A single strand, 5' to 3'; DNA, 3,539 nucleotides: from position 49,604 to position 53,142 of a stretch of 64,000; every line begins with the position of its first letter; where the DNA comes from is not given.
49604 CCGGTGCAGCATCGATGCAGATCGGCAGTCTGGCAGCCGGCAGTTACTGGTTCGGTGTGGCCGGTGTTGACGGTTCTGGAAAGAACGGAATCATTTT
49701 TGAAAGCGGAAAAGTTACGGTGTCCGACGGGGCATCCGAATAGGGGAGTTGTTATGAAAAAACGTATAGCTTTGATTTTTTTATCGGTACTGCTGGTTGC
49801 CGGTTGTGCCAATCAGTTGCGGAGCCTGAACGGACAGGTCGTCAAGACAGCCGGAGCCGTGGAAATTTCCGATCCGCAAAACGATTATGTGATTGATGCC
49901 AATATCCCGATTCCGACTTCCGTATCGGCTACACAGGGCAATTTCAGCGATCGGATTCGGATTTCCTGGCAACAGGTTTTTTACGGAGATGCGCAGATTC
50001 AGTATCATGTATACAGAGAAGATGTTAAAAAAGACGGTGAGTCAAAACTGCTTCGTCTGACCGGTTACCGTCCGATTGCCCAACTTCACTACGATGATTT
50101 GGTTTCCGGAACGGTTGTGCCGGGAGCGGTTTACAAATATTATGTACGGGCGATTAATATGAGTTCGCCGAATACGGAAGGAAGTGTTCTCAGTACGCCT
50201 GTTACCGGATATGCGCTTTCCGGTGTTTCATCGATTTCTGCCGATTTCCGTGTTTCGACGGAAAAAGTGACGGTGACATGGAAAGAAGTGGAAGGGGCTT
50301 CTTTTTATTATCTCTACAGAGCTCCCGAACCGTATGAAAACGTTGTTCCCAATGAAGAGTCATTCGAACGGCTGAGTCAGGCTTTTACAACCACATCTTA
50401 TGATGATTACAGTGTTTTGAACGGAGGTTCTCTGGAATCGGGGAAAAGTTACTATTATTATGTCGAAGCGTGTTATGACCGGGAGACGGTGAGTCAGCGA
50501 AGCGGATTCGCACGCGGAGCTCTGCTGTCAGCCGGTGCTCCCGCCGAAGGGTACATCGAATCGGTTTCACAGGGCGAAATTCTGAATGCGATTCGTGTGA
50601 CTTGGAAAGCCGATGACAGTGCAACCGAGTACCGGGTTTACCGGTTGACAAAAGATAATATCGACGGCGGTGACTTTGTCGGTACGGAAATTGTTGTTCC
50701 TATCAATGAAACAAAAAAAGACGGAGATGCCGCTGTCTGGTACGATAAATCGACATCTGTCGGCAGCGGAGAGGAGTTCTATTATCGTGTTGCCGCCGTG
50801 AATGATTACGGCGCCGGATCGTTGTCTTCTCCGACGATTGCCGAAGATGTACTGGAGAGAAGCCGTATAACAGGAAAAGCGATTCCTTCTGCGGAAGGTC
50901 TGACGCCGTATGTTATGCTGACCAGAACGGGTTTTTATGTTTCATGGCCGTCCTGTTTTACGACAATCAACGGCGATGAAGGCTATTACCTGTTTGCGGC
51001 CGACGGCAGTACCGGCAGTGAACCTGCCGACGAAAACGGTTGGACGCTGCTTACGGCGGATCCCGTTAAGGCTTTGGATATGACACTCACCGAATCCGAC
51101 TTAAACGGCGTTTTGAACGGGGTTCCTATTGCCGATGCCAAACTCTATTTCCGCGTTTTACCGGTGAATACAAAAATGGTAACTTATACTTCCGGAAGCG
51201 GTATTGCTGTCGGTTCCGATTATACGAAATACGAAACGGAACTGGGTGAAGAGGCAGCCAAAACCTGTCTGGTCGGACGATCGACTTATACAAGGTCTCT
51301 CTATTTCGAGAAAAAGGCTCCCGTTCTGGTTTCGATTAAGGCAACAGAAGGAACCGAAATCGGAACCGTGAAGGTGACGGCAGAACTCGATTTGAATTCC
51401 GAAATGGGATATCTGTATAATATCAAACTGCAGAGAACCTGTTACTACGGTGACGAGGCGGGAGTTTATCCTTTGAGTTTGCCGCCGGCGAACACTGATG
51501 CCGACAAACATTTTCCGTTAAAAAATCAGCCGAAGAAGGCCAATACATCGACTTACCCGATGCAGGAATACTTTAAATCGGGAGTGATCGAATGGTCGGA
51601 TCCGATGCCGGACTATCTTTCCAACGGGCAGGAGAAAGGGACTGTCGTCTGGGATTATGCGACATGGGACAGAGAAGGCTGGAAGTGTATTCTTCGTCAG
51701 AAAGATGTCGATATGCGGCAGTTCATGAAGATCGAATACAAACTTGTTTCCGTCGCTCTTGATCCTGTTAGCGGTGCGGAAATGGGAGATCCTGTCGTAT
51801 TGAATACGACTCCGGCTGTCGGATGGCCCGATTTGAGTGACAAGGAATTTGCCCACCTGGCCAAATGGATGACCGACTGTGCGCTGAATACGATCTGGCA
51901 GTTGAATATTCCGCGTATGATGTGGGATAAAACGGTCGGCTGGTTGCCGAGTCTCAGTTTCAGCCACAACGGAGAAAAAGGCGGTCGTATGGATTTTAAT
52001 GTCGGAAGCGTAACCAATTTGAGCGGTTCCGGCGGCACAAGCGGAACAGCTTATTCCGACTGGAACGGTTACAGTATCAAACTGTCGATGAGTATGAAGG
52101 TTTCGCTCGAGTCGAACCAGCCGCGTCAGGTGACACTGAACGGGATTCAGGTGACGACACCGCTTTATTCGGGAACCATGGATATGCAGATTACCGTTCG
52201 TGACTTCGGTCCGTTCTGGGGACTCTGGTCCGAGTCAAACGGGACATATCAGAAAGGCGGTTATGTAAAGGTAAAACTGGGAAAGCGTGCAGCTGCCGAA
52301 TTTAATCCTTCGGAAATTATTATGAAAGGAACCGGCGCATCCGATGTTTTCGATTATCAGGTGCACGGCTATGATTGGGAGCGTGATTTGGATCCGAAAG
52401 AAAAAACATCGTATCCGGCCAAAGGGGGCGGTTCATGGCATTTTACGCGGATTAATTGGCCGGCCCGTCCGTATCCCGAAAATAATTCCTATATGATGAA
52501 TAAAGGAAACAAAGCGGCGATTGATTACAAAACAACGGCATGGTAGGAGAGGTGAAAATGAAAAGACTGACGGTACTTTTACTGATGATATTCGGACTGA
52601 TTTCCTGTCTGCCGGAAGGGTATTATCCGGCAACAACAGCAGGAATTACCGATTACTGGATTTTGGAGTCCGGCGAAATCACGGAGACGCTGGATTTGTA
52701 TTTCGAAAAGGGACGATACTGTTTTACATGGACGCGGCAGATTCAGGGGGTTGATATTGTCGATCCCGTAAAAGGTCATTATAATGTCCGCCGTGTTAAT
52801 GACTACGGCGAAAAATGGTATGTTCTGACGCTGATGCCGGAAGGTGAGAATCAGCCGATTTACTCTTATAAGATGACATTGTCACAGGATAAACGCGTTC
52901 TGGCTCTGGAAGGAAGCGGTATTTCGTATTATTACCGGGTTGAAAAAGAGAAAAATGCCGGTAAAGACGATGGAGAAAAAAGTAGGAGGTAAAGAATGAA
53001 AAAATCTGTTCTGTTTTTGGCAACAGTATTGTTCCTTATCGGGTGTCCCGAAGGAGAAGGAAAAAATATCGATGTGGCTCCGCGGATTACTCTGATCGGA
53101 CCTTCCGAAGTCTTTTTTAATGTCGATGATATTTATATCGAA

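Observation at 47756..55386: Co-directional cluster of five lipoprotein genes (FN3-like and DUF5011-like repeats) with stop/start overlaps: candidate surface complex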

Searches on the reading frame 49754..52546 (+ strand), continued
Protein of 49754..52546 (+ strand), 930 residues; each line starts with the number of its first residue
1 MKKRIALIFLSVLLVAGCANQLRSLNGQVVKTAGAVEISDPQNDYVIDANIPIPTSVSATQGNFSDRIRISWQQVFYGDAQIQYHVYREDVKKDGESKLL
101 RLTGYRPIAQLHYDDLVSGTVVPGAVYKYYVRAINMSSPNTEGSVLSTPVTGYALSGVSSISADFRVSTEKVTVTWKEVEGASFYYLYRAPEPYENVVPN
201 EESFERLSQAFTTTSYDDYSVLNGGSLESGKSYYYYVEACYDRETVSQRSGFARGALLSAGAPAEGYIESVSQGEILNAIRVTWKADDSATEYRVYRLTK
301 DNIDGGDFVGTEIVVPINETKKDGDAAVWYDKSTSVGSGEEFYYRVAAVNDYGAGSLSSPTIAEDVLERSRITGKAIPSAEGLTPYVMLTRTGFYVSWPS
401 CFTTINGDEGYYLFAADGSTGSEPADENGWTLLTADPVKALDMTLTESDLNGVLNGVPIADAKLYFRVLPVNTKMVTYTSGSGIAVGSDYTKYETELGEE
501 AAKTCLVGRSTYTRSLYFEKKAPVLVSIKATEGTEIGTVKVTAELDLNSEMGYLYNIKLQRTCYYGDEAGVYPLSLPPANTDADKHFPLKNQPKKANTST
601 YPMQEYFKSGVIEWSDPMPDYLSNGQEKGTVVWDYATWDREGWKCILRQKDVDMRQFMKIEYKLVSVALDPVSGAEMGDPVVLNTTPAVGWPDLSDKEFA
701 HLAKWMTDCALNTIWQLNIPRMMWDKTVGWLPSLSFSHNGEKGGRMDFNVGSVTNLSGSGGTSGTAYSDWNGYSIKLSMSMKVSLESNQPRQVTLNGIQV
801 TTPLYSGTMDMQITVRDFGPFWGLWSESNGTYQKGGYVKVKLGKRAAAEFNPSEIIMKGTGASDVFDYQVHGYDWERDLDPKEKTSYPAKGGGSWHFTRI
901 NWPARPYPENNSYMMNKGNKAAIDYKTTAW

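Call 76: search_protein_families(library=pfam, proteins=[L021:15512-19027:+, L017:15130-17685:+, L020:2228-5806:+, L020:5803-7848:+, L022:4569-6764:+, L024:4274-5587:+, L024:5669-6343:+, L024:6340-6858:+, L017:6429-7511:+, L018:4858-6081:+], max_evalue=0.001)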
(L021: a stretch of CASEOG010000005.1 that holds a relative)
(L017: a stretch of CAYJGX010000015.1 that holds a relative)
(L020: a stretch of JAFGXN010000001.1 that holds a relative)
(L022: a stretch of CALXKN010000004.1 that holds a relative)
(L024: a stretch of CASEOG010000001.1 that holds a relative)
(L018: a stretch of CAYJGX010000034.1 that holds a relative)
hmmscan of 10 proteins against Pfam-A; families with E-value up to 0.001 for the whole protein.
L021:15512-19027:+ (1171 aa): 8 families
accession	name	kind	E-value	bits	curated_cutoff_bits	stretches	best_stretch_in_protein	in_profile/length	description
PF22544.2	HYDIN_VesB_CFA65-like_Ig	-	8.6e-15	55.2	25.5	1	274-368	10-99/100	HYDIN/CFA65/VesB-like, Ig-like domain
PF07610.17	DUF1573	-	1.9e-12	47.5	26.1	1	272-369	6-97/98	Protein of unknown function (DUF1573)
PF22073.2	Cep192_D4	-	1.5e-11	45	35.5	0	276-368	13-109/112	Cep192 domain 4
PF15780.11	ASH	-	4.5e-07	30.4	27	0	156-220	11-75/98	Abnormal spindle-like microcephaly-assoc'd, ASPM-SPD-2-Hydin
PF12371.14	TMEM131_like_N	-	0.00012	22.7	28.8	0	158-219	7-68/84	Transmembrane protein 131-like N-terminal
PF21633.3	MOV-10_Ig-like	-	0.00019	22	27.4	0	44-123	30-111/126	Helicase MOV-10, Ig-like domain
PF19077.6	Big_13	-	0.00025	21.9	27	0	636-714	26-102/102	Bacterial Ig-like domain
PF07495.19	Y_Y_Y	-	0.00032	21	26.6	0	683-708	34-59/65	Y_Y_Y domain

L017:15130-17685:+ (851 aa): 8 families
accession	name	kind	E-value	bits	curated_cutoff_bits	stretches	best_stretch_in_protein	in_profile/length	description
PF22073.2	Cep192_D4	-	4.1e-24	85.4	35.5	2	404-492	18-107/112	Cep192 domain 4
PF15780.11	ASH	-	2e-14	54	27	0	160-228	12-81/98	Abnormal spindle-like microcephaly-assoc'd, ASPM-SPD-2-Hydin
PF22544.2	HYDIN_VesB_CFA65-like_Ig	-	9.1e-14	51.9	25.5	1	404-493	17-98/100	HYDIN/CFA65/VesB-like, Ig-like domain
PF07610.17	DUF1573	-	3.5e-08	33.8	26.1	0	278-373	9-97/98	Protein of unknown function (DUF1573)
PF12371.14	TMEM131_like_N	-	8.6e-08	32.7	28.8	0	41-123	9-84/84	Transmembrane protein 131-like N-terminal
PF21633.3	MOV-10_Ig-like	-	1.7e-06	28.6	27.4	1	405-480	31-108/126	Helicase MOV-10, Ig-like domain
PF22066.2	Cep192_D8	-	2.9e-05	24.7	33.5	0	101-126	64-89/101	Cep192 domain 8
PF19077.6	Big_13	-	0.00027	21.8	27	0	632-715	24-101/102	Bacterial Ig-like domain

L020:2228-5806:+ (1192 aa): 6 families
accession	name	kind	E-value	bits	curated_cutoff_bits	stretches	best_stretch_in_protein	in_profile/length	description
PF11721.14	Malectin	-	1.7e-22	80.5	23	1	1020-1182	2-149/163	Malectin domain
PF00703.27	Glyco_hydro_2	-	3.2e-18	66.9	23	1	198-297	10-109/109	Glycosyl hydrolases family 2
PF02837.24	Glyco_hydro_2_N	-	6.6e-10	39.6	28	1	74-181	62-166/169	Glycosyl hydrolases family 2, sugar binding domain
PF16355.11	DUF4982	-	3e-08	33.9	23.9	1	928-989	1-61/61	Domain of unknown function (DUF4982)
PF02836.23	Glyco_hydro_2_C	-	1.1e-07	31.7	21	1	618-753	5-155/302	Glycosyl hydrolases family 2, TIM barrel domain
PF22666.2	Glyco_hydro_2_N2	-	0.00027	21.5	27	1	79-148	50-119/167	Glycosyl hydrolase 2 galactose-binding domain-like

L020:5803-7848:+ (681 aa): 0 families

L022:4569-6764:+ (731 aa): 3 families
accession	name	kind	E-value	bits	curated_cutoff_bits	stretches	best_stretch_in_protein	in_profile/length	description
PF13290.12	CHB_HEX_C_1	-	9.7e-12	45.1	22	1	194-244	16-62/67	Chitobiase/beta-hexosaminidase C-terminal domain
PF13287.12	Fn3_assoc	-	1.8e-10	41.2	23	1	193-240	3-47/59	Fn3 associated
PF00388.25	PI-PLC-X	-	3.8e-08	33.5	23.1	1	480-593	28-142/144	Phosphatidylinositol-specific phospholipase C, X domain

L024:4274-5587:+ (437 aa): 1 family
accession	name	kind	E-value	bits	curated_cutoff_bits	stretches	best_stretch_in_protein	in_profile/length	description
PF00474.23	SSF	-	6.5e-18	65.2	22.8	1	30-276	3-265/406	Sodium:solute symporter family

L024:5669-6343:+ (224 aa): 0 families

L024:6340-6858:+ (172 aa): 0 families

L017:6429-7511:+ (360 aa): 3 families
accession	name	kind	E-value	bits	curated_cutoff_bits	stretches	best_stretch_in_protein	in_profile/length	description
PF01408.29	GFO_IDH_MocA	-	1.6e-23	84.1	24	1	2-128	1-120/120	Oxidoreductase family, NAD-binding Rossmann fold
PF02894.22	GFO_IDH_MocA_C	-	1.8e-20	74.1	22.9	1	140-347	1-213/218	Oxidoreductase family, C-terminal alpha/beta domain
PF22725.1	GFO_IDH_MocA_C3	-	1.5e-18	67.4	27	1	137-267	2-124/124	GFO/IDH/MocA C-terminal domain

L018:4858-6081:+ (407 aa): 1 family
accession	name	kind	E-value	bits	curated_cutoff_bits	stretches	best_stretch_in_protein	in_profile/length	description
PF00563.25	EAL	-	6.2e-24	85.1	31.3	1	228-393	2-174/236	EAL domain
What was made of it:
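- A CHB_HEX_C/PI-PLC-X lipoprotein lies next to L022 (call 76).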

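Call 80: find_encoding_contigs(protein=P0240, flank=8000, max_places=2)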
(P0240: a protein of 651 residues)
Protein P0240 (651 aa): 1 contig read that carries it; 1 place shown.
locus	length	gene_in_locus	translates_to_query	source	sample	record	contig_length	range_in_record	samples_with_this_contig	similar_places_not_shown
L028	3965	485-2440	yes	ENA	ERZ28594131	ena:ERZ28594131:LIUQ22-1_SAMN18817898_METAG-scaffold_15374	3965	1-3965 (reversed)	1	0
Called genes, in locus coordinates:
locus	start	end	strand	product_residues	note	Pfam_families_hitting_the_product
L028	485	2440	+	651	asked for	-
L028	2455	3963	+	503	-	?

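Call 81: find_encoding_contigs(protein=P0195, flank=8000, max_places=2)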
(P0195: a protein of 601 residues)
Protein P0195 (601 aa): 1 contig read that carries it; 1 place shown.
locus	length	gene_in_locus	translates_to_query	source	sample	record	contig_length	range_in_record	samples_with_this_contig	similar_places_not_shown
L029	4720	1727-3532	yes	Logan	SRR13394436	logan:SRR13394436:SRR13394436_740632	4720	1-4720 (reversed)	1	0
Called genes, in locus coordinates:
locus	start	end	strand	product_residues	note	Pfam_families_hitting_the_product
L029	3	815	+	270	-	?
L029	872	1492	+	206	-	PF00583:Acetyltransf_1, PF13508:Acetyltransf_7, PF13673:Acetyltransf_10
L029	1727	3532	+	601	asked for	PF00801:PKD (weak)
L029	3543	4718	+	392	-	?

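Call 90: search_protein_families(library=pfam, proteins=[L024:7503-10004:+, L024:13301-15751:+, L023:4787-9958:+, L023:12783-13883:+, L027:168-4733:+, L021:13284-15500:+, L017:13007-15121:+, L020:13172-15292:+], max_evalue=0.01)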
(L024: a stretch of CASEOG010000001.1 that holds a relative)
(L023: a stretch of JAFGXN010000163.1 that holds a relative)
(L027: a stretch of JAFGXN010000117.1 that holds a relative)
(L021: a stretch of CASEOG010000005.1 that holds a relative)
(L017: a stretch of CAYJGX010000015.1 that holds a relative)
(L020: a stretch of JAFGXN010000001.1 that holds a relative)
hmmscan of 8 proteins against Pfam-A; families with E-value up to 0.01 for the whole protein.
L024:7503-10004:+ (833 aa): 0 families

L024:13301-15751:+ (816 aa): 1 family
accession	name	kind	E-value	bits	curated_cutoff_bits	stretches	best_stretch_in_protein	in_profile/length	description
PF00041.27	fn3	-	0.0011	19.5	25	0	408-432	14-38/84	Fibronectin type III domain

L023:4787-9958:+ (1723 aa): 3 families
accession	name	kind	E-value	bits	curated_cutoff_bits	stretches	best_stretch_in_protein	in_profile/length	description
PF00041.27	fn3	-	1.1e-22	80.5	25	0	1097-1165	12-71/84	Fibronectin type III domain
PF21910.2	GH85_C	-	0.00023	22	27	0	185-206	18-39/95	GH85 endohexosaminidases, C-terminal domain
PF16383.10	DUF4992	-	0.0014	18.8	29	0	697-758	63-125/183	Domain of unknown function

L023:12783-13883:+ (366 aa): 2 families
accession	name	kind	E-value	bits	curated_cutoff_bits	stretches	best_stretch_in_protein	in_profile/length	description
PF13306.12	LRR_5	-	8.3e-06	26.2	27.7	1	276-313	6-42/127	BspA type Leucine rich repeat region (6 copies)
PF13855.12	LRR_8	-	0.0016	18.6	27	1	270-311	13-55/61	Leucine rich repeat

L027:168-4733:+ (1521 aa): 5 families
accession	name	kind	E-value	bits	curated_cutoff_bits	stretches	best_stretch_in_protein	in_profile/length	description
PF19077.6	Big_13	-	5.6e-16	59.3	27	2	1049-1122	23-101/102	Bacterial Ig-like domain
PF07495.19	Y_Y_Y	-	1e-10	41.8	26.6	1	1066-1112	8-54/65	Y_Y_Y domain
PF12245.14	Big_3_2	-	0.00037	21.1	23.3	0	1186-1206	95-116/122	Bacterial Ig-like domain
PF18911.6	PKD_4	-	0.0025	18.3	27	0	552-626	13-72/85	PKD domain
PF15418.12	DUF4625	-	0.003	18.3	27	0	1070-1111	80-121/131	Domain of unknown function (DUF4625)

L021:13284-15500:+ (738 aa): 1 family
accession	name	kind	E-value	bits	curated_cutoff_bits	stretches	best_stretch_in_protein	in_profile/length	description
PF16403.11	Bact_surface_Ig-like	-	1e-36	125.2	27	3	106-177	1-71/71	Bacterial surface protein, Ig-like domain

L017:13007-15121:+ (704 aa): 1 family
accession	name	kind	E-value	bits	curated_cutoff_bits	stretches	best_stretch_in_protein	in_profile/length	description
PF16403.11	Bact_surface_Ig-like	-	9e-39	131.8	27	2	30-103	1-71/71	Bacterial surface protein, Ig-like domain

L020:13172-15292:+ (706 aa): 1 family
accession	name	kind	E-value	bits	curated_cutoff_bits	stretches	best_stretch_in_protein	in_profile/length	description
PF16403.11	Bact_surface_Ig-like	-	8e-33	112.8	27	3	38-105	7-71/71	Bacterial surface protein, Ig-like domain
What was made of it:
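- One related locus adds a BspA-type LRR lipoprotein (call 90).
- Tried and rejected: Catalytic or CBM domains in paralogous large members: only Ig, FN3, PKD and LRR domains were found (call 90).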

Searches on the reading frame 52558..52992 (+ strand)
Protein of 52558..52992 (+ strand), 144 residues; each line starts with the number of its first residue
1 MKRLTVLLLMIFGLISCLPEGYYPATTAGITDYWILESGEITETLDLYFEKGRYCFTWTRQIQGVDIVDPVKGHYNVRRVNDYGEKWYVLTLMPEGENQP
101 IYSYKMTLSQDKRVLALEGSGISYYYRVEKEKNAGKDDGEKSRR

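Call 3: search_protein_families(library=pfam, proteins=[window:52558-52992:+], max_evalue=1)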
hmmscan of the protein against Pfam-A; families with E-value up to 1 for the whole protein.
window:52558-52992:+ (144 aa): 0 families

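Call 4: search_protein_families(library=ncbifam, proteins=[window:52558-52992:+], max_evalue=1)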
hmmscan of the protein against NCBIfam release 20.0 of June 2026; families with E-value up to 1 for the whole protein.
window:52558-52992:+ (144 aa): 0 families

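Call 59: search_protein_families(library=pfam, alignment_id=A5, max_evalue=1)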
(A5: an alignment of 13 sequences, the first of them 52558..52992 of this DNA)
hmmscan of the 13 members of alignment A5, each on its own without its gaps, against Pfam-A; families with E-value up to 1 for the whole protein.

A. member 1, window:52558-52992:+ (144 aa): 0 families

B. families by the number of members that match (of 13 scanned): 5 families
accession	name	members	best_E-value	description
PF25275.1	Golvesin_C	1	0.022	Golvesin C-terminal domain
PF07117.17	DUF1373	1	0.066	Protein of unknown function (DUF1373)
PF16151.10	DUF4859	1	0.091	Domain of unknown function (DUF4859)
PF13648.12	Lipocalin_4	1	0.16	Lipocalin-like domain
PF08139.17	LPAM_1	1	0.21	Prokaryotic membrane lipoprotein lipid attachment site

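Call 98: search_solved_structures(query=A5, max_evalue=10)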
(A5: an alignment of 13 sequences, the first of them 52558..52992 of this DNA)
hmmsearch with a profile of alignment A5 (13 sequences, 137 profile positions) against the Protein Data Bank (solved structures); distinct sequences matched with E-value up to 10: 2.
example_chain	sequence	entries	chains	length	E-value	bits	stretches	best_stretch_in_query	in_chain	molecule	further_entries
7zn1_A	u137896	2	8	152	1.1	12.7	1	5-78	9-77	Avidin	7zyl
4m00_A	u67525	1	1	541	4.2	10.8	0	75-118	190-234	Serine-rich adhesin for platelets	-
